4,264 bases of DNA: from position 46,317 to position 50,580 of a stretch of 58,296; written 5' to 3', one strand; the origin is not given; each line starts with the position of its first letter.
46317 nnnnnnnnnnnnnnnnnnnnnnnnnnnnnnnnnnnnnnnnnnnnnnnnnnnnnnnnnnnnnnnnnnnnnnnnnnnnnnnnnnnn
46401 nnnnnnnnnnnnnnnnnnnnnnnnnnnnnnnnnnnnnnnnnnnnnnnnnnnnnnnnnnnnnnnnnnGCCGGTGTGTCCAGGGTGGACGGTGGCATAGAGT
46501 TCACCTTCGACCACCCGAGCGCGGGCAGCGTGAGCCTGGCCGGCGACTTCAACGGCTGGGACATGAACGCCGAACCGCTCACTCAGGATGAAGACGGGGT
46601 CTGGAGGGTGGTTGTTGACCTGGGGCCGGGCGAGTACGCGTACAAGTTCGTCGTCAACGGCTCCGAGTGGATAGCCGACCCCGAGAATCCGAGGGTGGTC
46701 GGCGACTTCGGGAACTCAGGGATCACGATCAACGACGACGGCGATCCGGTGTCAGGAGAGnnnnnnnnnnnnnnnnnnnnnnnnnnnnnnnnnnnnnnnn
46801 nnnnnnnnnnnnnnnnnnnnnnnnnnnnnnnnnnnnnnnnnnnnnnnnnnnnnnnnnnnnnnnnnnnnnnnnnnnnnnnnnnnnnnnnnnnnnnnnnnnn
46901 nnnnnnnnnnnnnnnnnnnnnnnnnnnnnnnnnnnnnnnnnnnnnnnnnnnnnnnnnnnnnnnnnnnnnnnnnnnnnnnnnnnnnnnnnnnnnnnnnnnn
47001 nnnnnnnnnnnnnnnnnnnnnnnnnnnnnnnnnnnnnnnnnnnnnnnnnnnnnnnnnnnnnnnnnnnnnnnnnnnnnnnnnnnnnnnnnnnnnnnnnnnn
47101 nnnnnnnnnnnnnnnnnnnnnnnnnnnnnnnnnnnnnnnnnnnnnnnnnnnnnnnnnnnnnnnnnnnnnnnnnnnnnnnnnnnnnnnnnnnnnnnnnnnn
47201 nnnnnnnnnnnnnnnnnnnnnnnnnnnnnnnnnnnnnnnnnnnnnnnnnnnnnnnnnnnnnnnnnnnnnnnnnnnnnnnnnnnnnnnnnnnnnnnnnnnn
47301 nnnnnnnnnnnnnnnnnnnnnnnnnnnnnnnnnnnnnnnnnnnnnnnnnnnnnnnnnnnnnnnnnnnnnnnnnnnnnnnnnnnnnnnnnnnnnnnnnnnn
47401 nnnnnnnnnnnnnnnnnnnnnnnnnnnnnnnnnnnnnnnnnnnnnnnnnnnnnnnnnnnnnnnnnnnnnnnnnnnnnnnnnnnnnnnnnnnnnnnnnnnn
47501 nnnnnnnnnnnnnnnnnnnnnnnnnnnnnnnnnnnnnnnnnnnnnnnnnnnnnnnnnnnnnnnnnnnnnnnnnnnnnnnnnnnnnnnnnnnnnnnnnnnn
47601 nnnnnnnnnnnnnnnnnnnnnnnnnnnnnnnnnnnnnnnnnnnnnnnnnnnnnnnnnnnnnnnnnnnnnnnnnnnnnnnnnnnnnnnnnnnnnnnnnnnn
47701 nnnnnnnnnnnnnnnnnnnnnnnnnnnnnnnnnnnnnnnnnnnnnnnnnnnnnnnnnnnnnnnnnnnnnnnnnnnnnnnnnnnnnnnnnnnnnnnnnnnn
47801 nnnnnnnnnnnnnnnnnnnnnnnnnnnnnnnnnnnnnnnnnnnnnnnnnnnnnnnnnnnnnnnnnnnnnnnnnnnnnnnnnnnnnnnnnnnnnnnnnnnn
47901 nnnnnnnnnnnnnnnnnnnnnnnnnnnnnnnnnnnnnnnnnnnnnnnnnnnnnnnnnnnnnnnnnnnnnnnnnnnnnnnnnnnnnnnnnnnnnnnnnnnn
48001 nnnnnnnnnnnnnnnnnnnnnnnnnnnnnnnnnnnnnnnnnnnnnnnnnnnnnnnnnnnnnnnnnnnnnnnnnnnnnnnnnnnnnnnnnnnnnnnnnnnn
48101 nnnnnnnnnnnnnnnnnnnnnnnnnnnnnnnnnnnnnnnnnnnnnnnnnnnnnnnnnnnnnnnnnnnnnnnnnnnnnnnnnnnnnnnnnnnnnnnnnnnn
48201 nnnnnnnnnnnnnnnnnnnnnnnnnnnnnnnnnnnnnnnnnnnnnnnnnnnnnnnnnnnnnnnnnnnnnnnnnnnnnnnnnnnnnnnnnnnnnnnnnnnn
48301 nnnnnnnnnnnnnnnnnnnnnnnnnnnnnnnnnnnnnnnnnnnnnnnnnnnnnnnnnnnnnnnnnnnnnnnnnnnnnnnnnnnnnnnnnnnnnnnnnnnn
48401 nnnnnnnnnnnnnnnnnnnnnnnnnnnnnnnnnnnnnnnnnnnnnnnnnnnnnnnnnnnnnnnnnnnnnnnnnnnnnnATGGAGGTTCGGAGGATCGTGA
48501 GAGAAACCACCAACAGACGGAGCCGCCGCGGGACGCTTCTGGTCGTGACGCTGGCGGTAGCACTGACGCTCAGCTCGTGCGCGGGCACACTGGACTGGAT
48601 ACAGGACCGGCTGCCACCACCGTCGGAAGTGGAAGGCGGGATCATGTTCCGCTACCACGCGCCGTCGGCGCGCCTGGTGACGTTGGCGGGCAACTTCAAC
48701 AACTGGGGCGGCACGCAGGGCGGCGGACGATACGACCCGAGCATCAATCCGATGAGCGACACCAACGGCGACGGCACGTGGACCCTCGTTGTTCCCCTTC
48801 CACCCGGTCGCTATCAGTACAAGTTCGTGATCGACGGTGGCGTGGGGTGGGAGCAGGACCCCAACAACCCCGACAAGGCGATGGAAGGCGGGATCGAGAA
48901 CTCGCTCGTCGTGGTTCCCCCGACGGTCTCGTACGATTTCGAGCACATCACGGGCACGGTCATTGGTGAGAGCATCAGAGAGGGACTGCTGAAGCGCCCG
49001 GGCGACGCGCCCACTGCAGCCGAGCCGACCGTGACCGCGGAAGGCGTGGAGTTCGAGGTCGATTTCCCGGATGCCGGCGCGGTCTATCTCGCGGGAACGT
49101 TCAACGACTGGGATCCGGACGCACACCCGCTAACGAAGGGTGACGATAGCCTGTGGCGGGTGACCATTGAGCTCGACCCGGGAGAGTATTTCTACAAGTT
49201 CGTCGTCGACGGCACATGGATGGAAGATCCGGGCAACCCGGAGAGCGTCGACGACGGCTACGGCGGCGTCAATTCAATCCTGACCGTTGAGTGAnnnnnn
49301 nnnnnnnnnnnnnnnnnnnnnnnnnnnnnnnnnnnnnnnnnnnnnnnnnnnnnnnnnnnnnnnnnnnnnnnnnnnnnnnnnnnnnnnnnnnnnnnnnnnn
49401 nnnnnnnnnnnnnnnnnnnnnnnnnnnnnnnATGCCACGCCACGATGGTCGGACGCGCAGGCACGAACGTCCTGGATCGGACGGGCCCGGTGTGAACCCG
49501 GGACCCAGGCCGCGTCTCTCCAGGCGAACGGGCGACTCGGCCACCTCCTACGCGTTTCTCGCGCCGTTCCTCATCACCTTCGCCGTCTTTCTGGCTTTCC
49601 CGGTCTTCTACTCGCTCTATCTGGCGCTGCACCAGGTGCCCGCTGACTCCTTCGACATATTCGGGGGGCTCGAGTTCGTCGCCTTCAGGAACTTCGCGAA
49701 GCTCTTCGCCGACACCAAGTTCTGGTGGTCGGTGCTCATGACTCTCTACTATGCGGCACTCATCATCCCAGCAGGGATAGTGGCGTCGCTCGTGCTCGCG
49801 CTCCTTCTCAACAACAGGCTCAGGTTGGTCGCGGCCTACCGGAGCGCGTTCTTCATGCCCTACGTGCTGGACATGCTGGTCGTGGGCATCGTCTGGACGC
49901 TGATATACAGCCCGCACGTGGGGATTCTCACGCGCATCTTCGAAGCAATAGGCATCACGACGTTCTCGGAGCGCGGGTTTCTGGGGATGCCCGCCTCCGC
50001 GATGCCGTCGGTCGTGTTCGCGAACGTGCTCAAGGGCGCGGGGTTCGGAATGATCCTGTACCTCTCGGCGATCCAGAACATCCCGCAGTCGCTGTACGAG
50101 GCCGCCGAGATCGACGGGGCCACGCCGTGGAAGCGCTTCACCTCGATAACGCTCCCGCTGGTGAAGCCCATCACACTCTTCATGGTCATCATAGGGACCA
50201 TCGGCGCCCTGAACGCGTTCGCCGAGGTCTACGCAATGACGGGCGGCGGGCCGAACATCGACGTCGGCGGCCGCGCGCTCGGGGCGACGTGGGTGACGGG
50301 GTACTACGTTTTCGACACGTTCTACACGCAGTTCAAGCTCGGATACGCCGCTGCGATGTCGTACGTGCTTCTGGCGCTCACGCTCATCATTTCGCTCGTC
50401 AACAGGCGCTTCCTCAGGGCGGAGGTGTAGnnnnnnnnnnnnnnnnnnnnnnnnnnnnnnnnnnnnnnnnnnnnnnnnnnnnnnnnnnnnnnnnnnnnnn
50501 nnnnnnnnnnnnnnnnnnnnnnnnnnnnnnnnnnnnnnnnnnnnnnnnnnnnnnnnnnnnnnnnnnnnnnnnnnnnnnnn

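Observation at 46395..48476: CBM48 glycogen-binding module fused to the N-terminus of a predicted outer-membrane beta-barrel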

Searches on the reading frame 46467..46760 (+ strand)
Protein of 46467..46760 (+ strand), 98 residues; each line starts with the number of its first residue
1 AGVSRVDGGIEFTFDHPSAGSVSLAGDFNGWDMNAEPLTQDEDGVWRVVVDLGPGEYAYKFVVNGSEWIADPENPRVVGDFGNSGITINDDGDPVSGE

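Call 39: search_solved_structures(query=window:46467-46760:+, max_evalue=0.001, show_alignments=3)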
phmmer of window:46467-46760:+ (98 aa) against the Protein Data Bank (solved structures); distinct sequences matched with E-value up to 0.001: 28.
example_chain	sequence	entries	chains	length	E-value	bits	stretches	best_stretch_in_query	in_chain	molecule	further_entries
4qfg_B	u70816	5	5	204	1.6e-07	35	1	21-83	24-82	5'-AMP-activated protein kinase subunit beta-1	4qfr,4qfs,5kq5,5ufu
4yef_A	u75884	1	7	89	1.8e-07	34.8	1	21-83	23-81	5'-AMP-activated protein kinase subunit beta-1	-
1z0m_A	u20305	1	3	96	1.9e-07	34.7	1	21-83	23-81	5'-AMP-activated protein kinase, beta-1 subunit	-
5t5t_B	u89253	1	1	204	2.9e-07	34.1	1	21-83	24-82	5'-AMP-activated protein kinase subunit beta-1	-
6c9f_B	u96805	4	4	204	2.9e-07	34.1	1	21-83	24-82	5'-AMP-activated protein kinase subunit beta-1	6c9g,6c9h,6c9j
4y0g_A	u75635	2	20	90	3e-07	34.1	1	21-83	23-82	5'-AMP-activated protein kinase subunit beta-2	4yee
2f15_A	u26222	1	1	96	3.1e-07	34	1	21-84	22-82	5'-AMP-activated protein kinase, beta-2 subunit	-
1z0n_A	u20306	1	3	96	3.6e-07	33.8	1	21-83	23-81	5'-AMP-activated protein kinase, beta-1 subunit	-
2lu3_A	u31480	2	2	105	3.9e-07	33.7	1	21-84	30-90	5'-AMP-activated protein kinase subunit beta-2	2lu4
7xsy_A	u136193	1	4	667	8.2e-07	32.6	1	15-82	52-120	1,4-alpha-glucan branching enzyme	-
6e4t_B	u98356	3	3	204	1e-06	32.3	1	21-83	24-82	5'-AMP-activated protein kinase subunit beta-1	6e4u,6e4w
4rer_B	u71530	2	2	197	1.5e-06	31.8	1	21-84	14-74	5'-AMP-activated protein kinase subunit beta-2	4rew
7jhg_B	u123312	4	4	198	1.6e-06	31.7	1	21-84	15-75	5'-AMP-activated protein kinase subunit beta-2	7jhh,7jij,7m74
5ot1_A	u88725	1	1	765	1.8e-06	31.5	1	10-73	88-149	Pullulanase type II, GH13 family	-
6b2e_B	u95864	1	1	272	2.4e-06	31.2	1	21-83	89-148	5'-AMP-activated protein kinase subunit beta-2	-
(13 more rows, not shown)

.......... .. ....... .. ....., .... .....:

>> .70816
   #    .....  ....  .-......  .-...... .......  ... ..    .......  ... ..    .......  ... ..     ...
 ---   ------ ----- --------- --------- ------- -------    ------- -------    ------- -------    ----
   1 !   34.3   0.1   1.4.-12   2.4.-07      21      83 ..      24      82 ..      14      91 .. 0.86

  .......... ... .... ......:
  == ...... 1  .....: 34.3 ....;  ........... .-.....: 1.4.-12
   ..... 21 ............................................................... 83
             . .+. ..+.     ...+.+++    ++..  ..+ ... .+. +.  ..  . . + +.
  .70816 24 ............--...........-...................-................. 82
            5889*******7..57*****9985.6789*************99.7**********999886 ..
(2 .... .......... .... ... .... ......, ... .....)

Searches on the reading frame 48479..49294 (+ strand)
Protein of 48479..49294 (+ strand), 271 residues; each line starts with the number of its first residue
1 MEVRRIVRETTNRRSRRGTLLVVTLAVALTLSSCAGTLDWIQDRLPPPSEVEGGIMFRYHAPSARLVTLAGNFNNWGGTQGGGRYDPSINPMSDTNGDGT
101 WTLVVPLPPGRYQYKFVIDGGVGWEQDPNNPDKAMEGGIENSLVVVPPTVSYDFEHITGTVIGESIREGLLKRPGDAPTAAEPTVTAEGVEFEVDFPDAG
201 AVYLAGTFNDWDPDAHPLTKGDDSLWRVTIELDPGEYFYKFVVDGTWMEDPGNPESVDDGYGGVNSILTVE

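Call 3: search_protein_families(library=pfam, proteins=[window:48479-49294:+], max_evalue=0.1)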
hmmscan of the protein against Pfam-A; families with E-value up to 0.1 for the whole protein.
window:48479-49294:+ (271 aa): 5 families
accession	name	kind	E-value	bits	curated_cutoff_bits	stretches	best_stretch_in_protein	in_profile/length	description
PF16561.11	AMPK1_CBM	-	8.6e-24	84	26.8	2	200-271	12-80/85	Glycogen recognition site of AMP-activated protein kinase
PF02922.24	CBM_48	-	4.7e-19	68.9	22.4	2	52-121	10-73/83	Carbohydrate-binding module 48 (Isoamylase N-terminal domain)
PF22058.2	X25_BaPul_like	-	5.3e-13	49.3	27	2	206-250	13-59/87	Pullulanase X25 domain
PF16760.10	CBM53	-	3.1e-05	24.6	27.6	0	62-113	11-54/57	Starch/carbohydrate-binding module (family 53)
PF00686.25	CBM_20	-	0.00024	21.3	23.3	0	93-130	42-83/97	Starch binding domain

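Call 4: search_protein_families(library=ncbifam, proteins=[window:48479-49294:+], max_evalue=0.1)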
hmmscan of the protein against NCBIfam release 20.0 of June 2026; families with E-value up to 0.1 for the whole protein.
window:48479-49294:+ (271 aa): 7 families
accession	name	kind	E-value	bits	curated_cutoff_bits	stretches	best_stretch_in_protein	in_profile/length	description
NF003811.1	PRK05402.1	equivalog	5.6e-13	48.3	741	2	186-244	27-86/619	1,4-alpha-glucan branching protein GlgB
NF008967.0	PRK12313.1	equivalog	2.1e-11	42.9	577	2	187-245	37-95/633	1,4-alpha-glucan branching protein GlgB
TIGR01515.1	branching_enzym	equivalog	4.5e-10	38.7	463.95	2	53-128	28-97/607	1,4-alpha-glucan branching enzyme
NF011294.0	PRK14706.1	equivalog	2.4e-08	32.7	1284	2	152-246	10-99/642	1,4-alpha-glucan branching enzyme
NF009221.0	PRK12568.1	equivalog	5.5e-07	28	1270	2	187-243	152-208/745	1,4-alpha-glucan branching enzyme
NF011293.0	PRK14705.1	equivalog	3.5e-05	21.5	2376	1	186-243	636-694/1224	1,4-alpha-glucan branching enzyme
NF041944.1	Xylase_Ferestase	equivalog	0.00011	20.5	1200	1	176-253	356-434/694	bifunctional endo-1,4-beta-xylanase/feruloyl esterase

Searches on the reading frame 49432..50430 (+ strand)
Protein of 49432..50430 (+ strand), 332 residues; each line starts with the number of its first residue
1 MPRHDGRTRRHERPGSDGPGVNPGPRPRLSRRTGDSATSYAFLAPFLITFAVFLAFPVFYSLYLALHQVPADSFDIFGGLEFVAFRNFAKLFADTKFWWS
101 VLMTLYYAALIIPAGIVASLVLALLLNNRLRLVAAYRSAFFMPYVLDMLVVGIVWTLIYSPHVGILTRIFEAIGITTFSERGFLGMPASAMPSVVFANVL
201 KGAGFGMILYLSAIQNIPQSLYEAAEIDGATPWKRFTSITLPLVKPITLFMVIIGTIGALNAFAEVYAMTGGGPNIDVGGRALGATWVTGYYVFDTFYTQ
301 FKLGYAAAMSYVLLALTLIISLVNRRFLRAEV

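Call 7: search_protein_families(library=pfam, proteins=[window:49432-50430:+], max_evalue=0.001)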
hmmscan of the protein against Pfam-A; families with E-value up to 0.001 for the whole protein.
window:49432-50430:+ (332 aa): 1 family
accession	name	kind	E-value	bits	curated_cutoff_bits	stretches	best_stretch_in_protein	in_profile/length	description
PF00528.27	BPD_transp_1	-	2.2e-15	57.3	26.4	1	116-327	2-178/184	Binding-protein-dependent transport system inner membrane component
